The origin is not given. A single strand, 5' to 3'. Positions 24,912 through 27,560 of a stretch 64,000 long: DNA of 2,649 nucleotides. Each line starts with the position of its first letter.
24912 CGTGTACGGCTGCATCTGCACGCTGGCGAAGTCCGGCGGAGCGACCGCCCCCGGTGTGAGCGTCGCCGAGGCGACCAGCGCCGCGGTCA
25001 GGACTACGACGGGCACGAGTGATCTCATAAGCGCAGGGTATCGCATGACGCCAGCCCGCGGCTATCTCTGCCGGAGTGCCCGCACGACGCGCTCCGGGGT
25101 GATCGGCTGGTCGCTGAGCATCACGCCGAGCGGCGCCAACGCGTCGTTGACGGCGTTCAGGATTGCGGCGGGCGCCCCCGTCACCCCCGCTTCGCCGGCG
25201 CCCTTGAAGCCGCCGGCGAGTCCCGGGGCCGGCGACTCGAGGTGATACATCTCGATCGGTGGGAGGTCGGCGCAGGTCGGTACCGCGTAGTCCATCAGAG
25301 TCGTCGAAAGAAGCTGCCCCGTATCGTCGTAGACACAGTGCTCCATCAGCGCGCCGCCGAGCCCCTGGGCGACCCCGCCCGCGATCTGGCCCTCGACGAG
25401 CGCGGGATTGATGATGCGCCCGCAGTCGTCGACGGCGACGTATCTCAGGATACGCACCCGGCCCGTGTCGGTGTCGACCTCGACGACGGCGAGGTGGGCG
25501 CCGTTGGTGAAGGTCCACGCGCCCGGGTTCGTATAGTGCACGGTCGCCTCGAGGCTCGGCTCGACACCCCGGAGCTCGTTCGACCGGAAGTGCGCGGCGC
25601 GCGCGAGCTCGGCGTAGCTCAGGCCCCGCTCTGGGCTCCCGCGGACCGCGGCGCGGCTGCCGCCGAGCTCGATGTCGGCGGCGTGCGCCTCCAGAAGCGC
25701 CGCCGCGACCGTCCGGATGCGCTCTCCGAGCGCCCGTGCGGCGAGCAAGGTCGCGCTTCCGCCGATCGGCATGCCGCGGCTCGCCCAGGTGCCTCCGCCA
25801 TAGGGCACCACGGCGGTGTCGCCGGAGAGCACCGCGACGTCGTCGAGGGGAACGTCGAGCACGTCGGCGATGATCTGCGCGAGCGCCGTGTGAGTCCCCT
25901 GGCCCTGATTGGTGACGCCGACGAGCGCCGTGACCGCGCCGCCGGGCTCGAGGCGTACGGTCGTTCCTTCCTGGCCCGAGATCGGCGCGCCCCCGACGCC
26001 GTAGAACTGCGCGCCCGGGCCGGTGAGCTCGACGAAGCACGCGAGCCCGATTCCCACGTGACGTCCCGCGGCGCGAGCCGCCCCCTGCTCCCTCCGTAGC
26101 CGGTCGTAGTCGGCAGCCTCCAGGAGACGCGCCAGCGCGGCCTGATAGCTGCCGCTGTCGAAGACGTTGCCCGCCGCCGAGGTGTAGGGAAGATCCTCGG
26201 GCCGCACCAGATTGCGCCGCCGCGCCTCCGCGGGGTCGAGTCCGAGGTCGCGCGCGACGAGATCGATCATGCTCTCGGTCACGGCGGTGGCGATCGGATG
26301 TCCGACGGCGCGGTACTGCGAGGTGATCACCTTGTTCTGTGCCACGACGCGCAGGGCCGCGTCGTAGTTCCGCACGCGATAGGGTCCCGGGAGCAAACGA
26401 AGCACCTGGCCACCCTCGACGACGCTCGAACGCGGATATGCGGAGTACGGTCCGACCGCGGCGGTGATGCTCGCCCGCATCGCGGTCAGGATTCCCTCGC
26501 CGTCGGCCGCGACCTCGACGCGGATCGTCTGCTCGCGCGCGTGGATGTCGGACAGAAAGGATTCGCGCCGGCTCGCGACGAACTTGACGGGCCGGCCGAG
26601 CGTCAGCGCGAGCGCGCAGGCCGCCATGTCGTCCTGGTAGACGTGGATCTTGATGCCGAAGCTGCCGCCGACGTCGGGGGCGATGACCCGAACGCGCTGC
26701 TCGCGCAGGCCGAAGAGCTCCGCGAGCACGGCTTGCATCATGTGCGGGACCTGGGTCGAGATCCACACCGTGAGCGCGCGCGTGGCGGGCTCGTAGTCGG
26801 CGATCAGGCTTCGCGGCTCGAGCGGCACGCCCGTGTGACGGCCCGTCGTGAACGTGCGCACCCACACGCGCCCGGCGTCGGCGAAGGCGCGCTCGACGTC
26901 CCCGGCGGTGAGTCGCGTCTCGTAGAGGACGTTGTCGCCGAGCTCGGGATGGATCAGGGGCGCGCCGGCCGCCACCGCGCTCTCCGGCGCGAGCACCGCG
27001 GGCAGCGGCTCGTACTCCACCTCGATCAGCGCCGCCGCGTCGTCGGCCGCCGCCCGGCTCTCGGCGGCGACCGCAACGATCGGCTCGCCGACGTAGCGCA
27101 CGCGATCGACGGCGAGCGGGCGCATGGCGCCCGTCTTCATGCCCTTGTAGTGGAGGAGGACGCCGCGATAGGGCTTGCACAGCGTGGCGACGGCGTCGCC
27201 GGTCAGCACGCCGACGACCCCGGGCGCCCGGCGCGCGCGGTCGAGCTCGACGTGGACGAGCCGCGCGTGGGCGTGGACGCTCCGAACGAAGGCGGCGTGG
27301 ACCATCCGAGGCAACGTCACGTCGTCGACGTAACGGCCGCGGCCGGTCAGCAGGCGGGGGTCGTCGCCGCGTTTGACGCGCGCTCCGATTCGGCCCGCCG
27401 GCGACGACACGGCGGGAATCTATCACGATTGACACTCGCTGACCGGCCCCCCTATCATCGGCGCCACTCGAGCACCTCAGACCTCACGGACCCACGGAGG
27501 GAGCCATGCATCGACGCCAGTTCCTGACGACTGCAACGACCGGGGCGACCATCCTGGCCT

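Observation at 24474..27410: Orphan xanthine-dehydrogenase-family Mo subunit co-transcribed with the Sec-TlpA gene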

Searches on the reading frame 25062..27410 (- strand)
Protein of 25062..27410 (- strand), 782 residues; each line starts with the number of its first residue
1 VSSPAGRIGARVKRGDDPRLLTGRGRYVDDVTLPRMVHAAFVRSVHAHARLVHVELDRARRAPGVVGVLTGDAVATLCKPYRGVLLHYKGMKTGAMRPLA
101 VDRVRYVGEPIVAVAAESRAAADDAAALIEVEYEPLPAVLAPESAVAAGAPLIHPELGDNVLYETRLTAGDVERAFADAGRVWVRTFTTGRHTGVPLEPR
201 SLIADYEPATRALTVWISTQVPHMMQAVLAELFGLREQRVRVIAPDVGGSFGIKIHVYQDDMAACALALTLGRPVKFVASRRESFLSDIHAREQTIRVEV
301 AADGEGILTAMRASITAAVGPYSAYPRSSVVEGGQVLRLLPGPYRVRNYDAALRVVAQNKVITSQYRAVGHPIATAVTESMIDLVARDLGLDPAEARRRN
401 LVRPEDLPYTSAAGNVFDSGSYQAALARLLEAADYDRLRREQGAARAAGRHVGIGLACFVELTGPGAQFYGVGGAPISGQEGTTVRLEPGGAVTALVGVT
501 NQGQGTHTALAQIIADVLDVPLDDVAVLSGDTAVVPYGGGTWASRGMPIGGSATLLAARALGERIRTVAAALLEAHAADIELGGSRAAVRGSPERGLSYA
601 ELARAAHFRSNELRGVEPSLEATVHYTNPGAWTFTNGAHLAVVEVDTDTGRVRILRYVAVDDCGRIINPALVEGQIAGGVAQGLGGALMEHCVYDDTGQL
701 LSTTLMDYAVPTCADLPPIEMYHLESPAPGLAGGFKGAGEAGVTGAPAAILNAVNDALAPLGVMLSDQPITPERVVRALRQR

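Call 8: search_protein_families(library=pfam, proteins=[window:25062-27410:-])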
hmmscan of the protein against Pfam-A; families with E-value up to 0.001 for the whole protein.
window:25062-27410:- (782 aa): 3 families
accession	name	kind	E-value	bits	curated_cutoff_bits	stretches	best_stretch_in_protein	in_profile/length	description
PF20256.3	MoCoBD_2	-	2.1e-89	300.2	27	1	429-717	2-283/283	Molybdopterin cofactor-binding domain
PF02738.23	MoCoBD_1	-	3.5e-71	239.6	27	1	153-401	1-244/244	Molybdopterin cofactor-binding domain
PF01315.27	Ald_Xan_dh_C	-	1.1e-27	97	31.3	1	22-137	1-110/110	Aldehyde oxidase and xanthine dehydrogenase, a/b hammerhead domain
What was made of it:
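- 25062..27410 (-): Mo-binding large subunit of a xanthine-oxidase-family hydroxylase (Qor/CoxL-like), 782 aa, GTG start. It is the first gene of its transcription unit. Pfam domains (call 8).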

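Call 11: search_protein_families(library=ncbifam, proteins=[window:25062-27410:-], max_evalue=0.01)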
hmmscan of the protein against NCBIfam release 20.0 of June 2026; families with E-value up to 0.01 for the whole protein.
window:25062-27410:- (782 aa): 13 families
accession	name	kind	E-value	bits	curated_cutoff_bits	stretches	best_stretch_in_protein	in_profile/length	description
NF041018.1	glyceraldDH_alpha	equivalog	4e-193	643.8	790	1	8-775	3-740/741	glyceraldehyde dehydrogenase subunit alpha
NF040766.1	CODH_aero_grp5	exception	5.8e-175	583.7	950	1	8-775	5-781/785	aerobic carbon-monoxide dehydrogenase large subunit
TIGR02416.1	CO_dehy_Mo_lg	equivalog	3e-162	541.5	991.15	1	16-777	1-769/770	aerobic carbon-monoxide dehydrogenase large subunit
NF043082.1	XdhA_XDHase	equivalog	7.8e-129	431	780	1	8-781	1-754/758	xanthine dehydrogenase subunit XdhA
TIGR03194.1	4hydrxCoA_A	equivalog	2.1e-126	423.2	994.55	1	17-779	6-746/746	4-hydroxybenzoyl-CoA reductase subunit alpha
NF007426.0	PRK09970.1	equivalog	1.2e-123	413.7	916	1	7-780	5-756/761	xanthine dehydrogenase molybdenum-binding subunit XdhA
TIGR03196.1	pucD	equivalog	1.7e-99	334.3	783.65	1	8-776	3-755/763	xanthine dehydrogenase subunit D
TIGR02965.1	xanthine_xdhB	equivalog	6e-83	279.3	849.5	1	18-780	11-755/758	xanthine dehydrogenase molybdopterin binding subunit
TIGR03313.1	Se_sel_red_Mo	hypoth_equivalog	6.5e-82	275.6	1101.9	2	165-780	357-950/951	molybdopterin-dependent oxidoreductase Mo/Fe-S-binding subunit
TIGR03311.1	Se_dep_XDH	equivalog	1.5e-81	274.7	830.45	2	4-577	158-690/848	selenium-dependent xanthine dehydrogenase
NF045668.1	pterin_aldehy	equivalog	1.7e-77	261.4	1100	1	20-779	187-904/905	molybdopterin-dependent aldehyde oxidoreductase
NF041671.1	peri_hyde_PaoC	equivalog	2e-70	238.1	1180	1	8-780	18-732/735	aldehyde oxidoreductase molybdenum-binding subunit PaoC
TIGR02969.1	mam_aldehyde_ox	subfamily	3.5e-39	134.1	1912.3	1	20-761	588-1286/1330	aldehyde oxidase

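Call 12: search_solved_structures(query=window:25062-27410:-, max_evalue=1e-10)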
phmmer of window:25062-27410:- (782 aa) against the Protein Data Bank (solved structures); distinct sequences matched with E-value up to 1e-10: 42.
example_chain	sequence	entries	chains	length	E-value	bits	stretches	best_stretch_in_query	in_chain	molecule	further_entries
1t3q_B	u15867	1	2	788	3.2e-172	577.9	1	7-782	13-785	quinoline 2-oxidoreductase large subunit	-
8uem_A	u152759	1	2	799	2.7e-152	512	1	10-780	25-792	Carbon monoxide dehydrogenase (Large chain), CoxL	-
7dqx_A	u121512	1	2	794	1.5e-136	459.9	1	7-776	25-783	6-hydroxypseudooxynicotine dehydrogenase complex subunit gamma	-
1ffu_B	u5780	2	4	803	5.6e-130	438.3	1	8-781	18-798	CUTL, MOLYBDOPROTEIN OF CARBON MONOXIDE DEHYDROGENASE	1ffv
1n5w_B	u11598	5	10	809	1.6e-129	436.8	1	8-762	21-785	Carbon monoxide dehydrogenase large chain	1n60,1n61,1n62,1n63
1zxi_B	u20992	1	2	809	2.1e-129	436.3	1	8-762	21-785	Carbon monoxide dehydrogenase large chain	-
4zoh_A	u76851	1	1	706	2.5e-116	393.1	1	92-758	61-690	Putative oxidoreductase molybdopterin-binding subunit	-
1rm6_A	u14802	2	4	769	1.2e-90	308.2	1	6-779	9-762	4-hydroxybenzoyl-CoA reductase alpha subunit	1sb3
5y6q_C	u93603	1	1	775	5.7e-48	167.1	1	3-773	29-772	Aldehyde oxidase large subunit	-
5g5g_C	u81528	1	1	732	1.8e-46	162.2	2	480-776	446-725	PUTATIVE XANTHINE DEHYDROGENASE YAGS FAD-BINDING SUBUNIT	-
1sij_A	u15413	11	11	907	2e-46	162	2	17-467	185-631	Aldehyde oxidoreductase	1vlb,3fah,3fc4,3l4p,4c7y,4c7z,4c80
5g5h_C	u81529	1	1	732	2.2e-46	161.8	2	480-776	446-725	Aldehyde oxidoreductase molybdenum-binding subunit PaoC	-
2w55_B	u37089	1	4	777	4.1e-46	161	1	20-781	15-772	XANTHINE DEHYDROGENASE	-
1jro_B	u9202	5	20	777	4.4e-46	160.9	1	20-781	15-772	xanthine dehydrogenase, chain B | XANTHINE DEHYDROGENASE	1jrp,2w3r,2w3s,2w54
1dgj_A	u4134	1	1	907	4.5e-40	141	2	6-567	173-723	ALDEHYDE OXIDOREDUCTASE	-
3hrd_A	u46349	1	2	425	3e-39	138.3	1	15-400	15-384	Nicotinate dehydrogenase large molybdopterin subunit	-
3hrd_B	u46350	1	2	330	4.3e-39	137.8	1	464-780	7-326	Nicotinate dehydrogenase medium molybdopterin subunit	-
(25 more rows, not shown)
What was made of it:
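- Closest known: Aerobic CO dehydrogenase large subunit CoxL. Same: Same family and fold, at 1e-129 to 1e-152 (call 12).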

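Call 13: find_encoding_contigs(protein=window:25062-27410:-, flank=10000, max_places=6)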
Protein window:25062-27410:- (782 aa): no gene with exactly this product is on record in the collection.

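Call 14: find_homologous_proteins(query=window:25062-27410:-, max_evalue=1e-50)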
Query window:25062-27410:- (782 aa): 7938 proteins with E <= 1e-50 among 8000 candidates; the best 120 are listed.
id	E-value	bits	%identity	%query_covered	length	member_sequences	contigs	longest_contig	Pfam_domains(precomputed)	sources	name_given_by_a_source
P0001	0.0e+0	1705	100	100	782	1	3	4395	PF02738.24,PF20256.4,PF01315.28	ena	-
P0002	0.0e+0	1704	100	100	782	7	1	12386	PF02738.24,PF20256.4,PF01315.28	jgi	-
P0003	0.0e+0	1703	100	100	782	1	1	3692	PF02738.24,PF20256.4,PF01315.28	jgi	-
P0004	0.0e+0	1690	99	100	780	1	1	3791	PF02738.24,PF20256.4,PF01315.28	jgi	-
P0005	0.0e+0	1679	98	100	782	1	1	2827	PF02738.24,PF20256.4,PF01315.28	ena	-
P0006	0.0e+0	1629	100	96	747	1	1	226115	PF02738.24,PF20256.4,PF01315.28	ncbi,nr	ncbi:MAG: carbon monoxide dehydrogenase [Candidatus Rokuibacteriota bacterium]|nr:MAG: carbon monoxi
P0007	0.0e+0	1618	94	100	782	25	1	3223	PF02738.24,PF20256.4,PF01315.28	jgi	-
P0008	0.0e+0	1609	93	100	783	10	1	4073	PF02738.24,PF20256.4,PF01315.28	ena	-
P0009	0.0e+0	1604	93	100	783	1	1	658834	PF02738.24,PF20256.4,PF01315.28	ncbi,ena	-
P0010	0.0e+0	1600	93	100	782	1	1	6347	PF02738.24,PF20256.4,PF01315.28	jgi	-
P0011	0.0e+0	1599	93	100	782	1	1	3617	PF02738.24,PF20256.4,PF01315.28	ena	-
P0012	0.0e+0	1599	93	100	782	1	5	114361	PF02738.24,PF20256.4,PF01315.28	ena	-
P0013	0.0e+0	1599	92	100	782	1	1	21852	PF02738.24,PF20256.4,PF01315.28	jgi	jgi:aerobic carbon-monoxide dehydrogenase large subunit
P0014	0.0e+0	1597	93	100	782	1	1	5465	PF02738.24,PF20256.4,PF01315.28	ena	-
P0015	0.0e+0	1597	93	100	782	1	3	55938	PF02738.24,PF20256.4,PF01315.28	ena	-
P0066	0.0e+0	1477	86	100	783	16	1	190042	PF02738.24,PF20256.4,PF01315.28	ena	-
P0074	0.0e+0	1456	84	100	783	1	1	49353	PF02738.24,PF20256.4,PF01315.28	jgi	jgi:carbon-monoxide dehydrogenase large subunit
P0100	0.0e+0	1360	78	99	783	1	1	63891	PF02738.24,PF20256.4,PF01315.28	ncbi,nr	ncbi:MAG TPA: xanthine dehydrogenase family protein molybdopterin-binding subunit [Candidatus Acidof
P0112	0.0e+0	1358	80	99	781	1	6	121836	PF02738.24,PF20256.4,PF01315.28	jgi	-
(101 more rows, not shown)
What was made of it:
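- Closest known: Aerobic CO dehydrogenase large subunit CoxL. Same: Public annotation calls this protein 'carbon monoxide dehydrogenase' (call 14).
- More than 100 near-identical metagenome variants are full-length (call 14).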

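Call 16: find_encoding_contigs(protein=P0009, flank=10000, max_places=2)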
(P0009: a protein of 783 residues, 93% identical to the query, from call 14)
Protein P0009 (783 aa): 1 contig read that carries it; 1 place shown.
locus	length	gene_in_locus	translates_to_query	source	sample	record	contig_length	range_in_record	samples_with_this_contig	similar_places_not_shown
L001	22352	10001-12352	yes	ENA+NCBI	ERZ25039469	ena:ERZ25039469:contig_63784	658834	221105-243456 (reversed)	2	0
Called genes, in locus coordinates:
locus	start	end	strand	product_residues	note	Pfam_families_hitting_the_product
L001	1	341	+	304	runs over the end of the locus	-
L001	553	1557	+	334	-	PF01717:Meth_synt_2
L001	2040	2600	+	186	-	PF01717:Meth_synt_2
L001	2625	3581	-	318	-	PF00753:Lactamase_B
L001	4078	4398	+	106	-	PF00005:ABC_tran (weak), PF12399:BCA_ABC_TP_C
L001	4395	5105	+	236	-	PF00005:ABC_tran, PF13304:AAA_21 (faint)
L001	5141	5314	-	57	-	-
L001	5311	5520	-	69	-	-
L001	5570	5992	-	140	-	PF00441:Acyl-CoA_dh_1, PF08028:Acyl-CoA_dh_2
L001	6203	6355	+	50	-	-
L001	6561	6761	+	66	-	-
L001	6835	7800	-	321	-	PF02653:BPD_transp_2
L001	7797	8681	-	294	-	PF02653:BPD_transp_2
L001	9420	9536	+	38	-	-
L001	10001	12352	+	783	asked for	PF01315:Ald_Xan_dh_C, PF02738:MoCoBD_1, PF20256:MoCoBD_2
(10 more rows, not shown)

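Call 17: find_encoding_contigs(protein=P0066, flank=10000, max_places=2)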
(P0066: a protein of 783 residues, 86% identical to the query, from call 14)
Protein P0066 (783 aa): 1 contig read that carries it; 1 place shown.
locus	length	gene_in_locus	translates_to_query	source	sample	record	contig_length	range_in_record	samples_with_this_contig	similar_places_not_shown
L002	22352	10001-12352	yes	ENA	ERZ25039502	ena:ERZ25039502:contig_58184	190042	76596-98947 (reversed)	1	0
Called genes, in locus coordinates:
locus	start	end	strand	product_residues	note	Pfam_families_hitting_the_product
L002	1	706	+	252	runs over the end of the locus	PF00005:ABC_tran, PF13304:AAA_21 (faint)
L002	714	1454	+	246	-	PF00005:ABC_tran, PF13304:AAA_21 (faint)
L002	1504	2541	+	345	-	PF01717:Meth_synt_2, PF08267:Meth_synt_1 (weak)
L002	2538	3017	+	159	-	-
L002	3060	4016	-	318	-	PF00753:Lactamase_B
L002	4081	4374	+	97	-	PF00005:ABC_tran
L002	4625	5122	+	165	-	PF12399:BCA_ABC_TP_C (weak), PF00005:ABC_tran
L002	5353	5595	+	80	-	-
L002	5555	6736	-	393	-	PF02771:Acyl-CoA_dh_N, PF02770:Acyl-CoA_dh_M, PF00441:Acyl-CoA_dh_1, PF08028:Acyl-CoA_dh_2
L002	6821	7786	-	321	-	PF02653:BPD_transp_2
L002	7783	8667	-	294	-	PF02653:BPD_transp_2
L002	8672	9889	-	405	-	PF13433:Peripla_BP_5, PF13458:Peripla_BP_6, PF01094:ANF_receptor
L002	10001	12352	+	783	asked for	PF01315:Ald_Xan_dh_C, PF02738:MoCoBD_1, PF20256:MoCoBD_2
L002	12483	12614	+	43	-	PF00578:AhpC-TSA, PF08534:Redoxin (weak)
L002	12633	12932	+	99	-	PF00578:AhpC-TSA, PF08534:Redoxin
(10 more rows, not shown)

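Call 18: find_related_loci(query=window:25062-27410:-, collection=genome_contigs, flank=10000)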
Query window:25062-27410:- (782 aa) in genome_contigs; peptide patterns used: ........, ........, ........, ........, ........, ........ (x = any residue, [..] = any of these).
137 stretches matched a pattern; 112 encode a relative of the query (tblastn E <= 1e-3); the best 80 are kept; 80 distinct loci.
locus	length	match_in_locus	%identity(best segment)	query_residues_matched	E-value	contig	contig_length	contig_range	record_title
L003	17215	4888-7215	89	3-779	0e+0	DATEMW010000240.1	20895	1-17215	MAG TPA_asm: Candidatus Methylomirabilota bacterium isolate SMAG_U8953 k141_1879948, whole genome shotgun sequence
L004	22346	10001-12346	92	1-782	0e+0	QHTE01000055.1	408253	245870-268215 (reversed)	MAG: Candidatus Rokuibacteriota bacterium isolate AR14 14_1009_16_40cm_scaffold_186_curated, whole genome shotgun sequen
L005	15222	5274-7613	86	3-782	0e+0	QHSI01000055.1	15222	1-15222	MAG: Candidatus Rokuibacteriota bacterium isolate AR34 14_0903_05_40cm_scaffold_2084_curated, whole genome shotgun seque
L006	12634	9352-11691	86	3-782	0e+0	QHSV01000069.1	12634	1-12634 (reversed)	MAG: Candidatus Rokuibacteriota bacterium isolate AR22 14_0903_16_40cm_scaffold_7059_curated, whole genome shotgun seque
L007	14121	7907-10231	91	8-782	0e+0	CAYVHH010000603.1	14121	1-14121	MAG TPA_asm: uncultured bacterium isolate binchicken_co279_234 genome assembly, contig: k141_5096012, whole genome shotg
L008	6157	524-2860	86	3-781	0e+0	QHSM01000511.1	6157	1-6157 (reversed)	MAG: Candidatus Rokuibacteriota bacterium isolate AR30 14_0927_05_40cm_scaffold_11148_curated, whole genome shotgun sequ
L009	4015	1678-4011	84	4-781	0e+0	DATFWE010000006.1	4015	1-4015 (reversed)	MAG TPA_asm: Haliangiales bacterium isolate SMAG_U9482 k141_12130, whole genome shotgun sequence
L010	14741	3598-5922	86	3-777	0e+0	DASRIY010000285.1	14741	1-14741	MAG TPA_asm: Candidatus Methylomirabilota bacterium isolate SMAG_U10122 k141_3222840, whole genome shotgun sequence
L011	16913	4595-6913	79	8-780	0e+0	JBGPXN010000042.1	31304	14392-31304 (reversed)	MAG: Candidatus Methylomirabilia bacterium isolate OBJ1_062018_090_37 k141_31249_length_31304_cov_18.8306, whole genome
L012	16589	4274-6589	78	8-779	0e+0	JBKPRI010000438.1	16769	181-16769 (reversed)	MAG: Candidatus Methylomirabilota bacterium isolate GS_EKS_MAG_00053 GS_EKS_000002660037, whole genome shotgun sequence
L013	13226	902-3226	76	4-781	0e+0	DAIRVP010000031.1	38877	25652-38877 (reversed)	MAG TPA_asm: Candidatus Rokuibacteriota bacterium isolate CTOTU27893 NODE_79_length_38877_cov_7.332183, whole genome sho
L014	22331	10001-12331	77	3-779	0e+0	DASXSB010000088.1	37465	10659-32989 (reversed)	MAG TPA_asm: Candidatus Methylomirabilota bacterium isolate SMAG_U4655 k141_1181302, whole genome shotgun sequence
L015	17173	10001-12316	79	8-779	0e+0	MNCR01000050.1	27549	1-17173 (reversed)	MAG: Candidatus Rokubacteria bacterium 13_2_20CM_69_15_1 13_2_20cm_scaffold_1592, whole genome shotgun sequence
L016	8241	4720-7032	79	8-779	0e+0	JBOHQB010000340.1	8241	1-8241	MAG: Candidatus Rokuibacteriota bacterium isolate H1-B1_metabat2.bin.40_sub k127_1429721, whole genome shotgun sequence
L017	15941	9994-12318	75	8-782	0e+0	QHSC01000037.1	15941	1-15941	MAG: Candidatus Rokuibacteriota bacterium isolate AR4 14_1009_09_40cm_scaffold_1203_e_534_curated, whole genome shotgun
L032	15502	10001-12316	74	8-780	0e+0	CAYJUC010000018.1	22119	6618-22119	MAG TPA_asm: uncultured bacterium isolate ERP125453_co1_273 genome assembly, contig: NODE_2215_length_22119_cov_9.731962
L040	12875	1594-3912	68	8-779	0e+0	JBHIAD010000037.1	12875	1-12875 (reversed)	MAG: Candidatus Methylomirabilales bacterium isolate K_3_bin.29 NODE_1697_length_12875_cov_7.859360, whole genome shotgu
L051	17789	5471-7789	60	8-780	0e+0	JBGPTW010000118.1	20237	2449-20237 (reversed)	MAG: Candidatus Methylomirabilia bacterium isolate OBJ1_062018_110_59 k141_2782660_length_20237_cov_13.4584, whole genom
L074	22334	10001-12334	50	4-779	0e+0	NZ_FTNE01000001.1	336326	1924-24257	Acidiphilium rubrum strain ATCC 35905, whole genome shotgun sequence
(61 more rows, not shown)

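Call 22: find_encoding_contigs(protein=P0100, flank=10000, max_places=1)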
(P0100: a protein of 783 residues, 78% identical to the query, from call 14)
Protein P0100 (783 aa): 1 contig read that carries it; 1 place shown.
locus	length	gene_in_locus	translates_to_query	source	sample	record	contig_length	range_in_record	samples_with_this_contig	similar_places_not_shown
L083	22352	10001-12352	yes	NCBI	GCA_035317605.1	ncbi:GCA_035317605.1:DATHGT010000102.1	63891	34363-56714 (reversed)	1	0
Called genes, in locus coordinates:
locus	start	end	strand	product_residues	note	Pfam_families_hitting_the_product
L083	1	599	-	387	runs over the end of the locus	PF02771:Acyl-CoA_dh_N, PF02770:Acyl-CoA_dh_M, PF00441:Acyl-CoA_dh_1, PF08028:Acyl-CoA_dh_2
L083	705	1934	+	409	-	PF13458:Peripla_BP_6, PF13433:Peripla_BP_5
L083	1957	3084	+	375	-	PF00144:Beta-lactamase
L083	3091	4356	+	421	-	PF01053:Cys_Met_Meta_PP (weak)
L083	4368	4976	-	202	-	PF08241:Methyltransf_11 (weak)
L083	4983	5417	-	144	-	PF04519:Bactofilin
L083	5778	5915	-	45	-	-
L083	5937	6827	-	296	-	PF16868:NMT1_3, PF12974:Phosphonate-bd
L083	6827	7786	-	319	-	PF02653:BPD_transp_2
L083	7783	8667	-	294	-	PF02653:BPD_transp_2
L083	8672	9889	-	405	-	PF13433:Peripla_BP_5, PF13458:Peripla_BP_6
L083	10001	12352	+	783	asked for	PF01315:Ald_Xan_dh_C, PF02738:MoCoBD_1, PF20256:MoCoBD_2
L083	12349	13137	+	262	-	PF03328:HpcH_HpaI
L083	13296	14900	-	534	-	PF00496:SBP_bac_5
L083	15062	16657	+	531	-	PF00496:SBP_bac_5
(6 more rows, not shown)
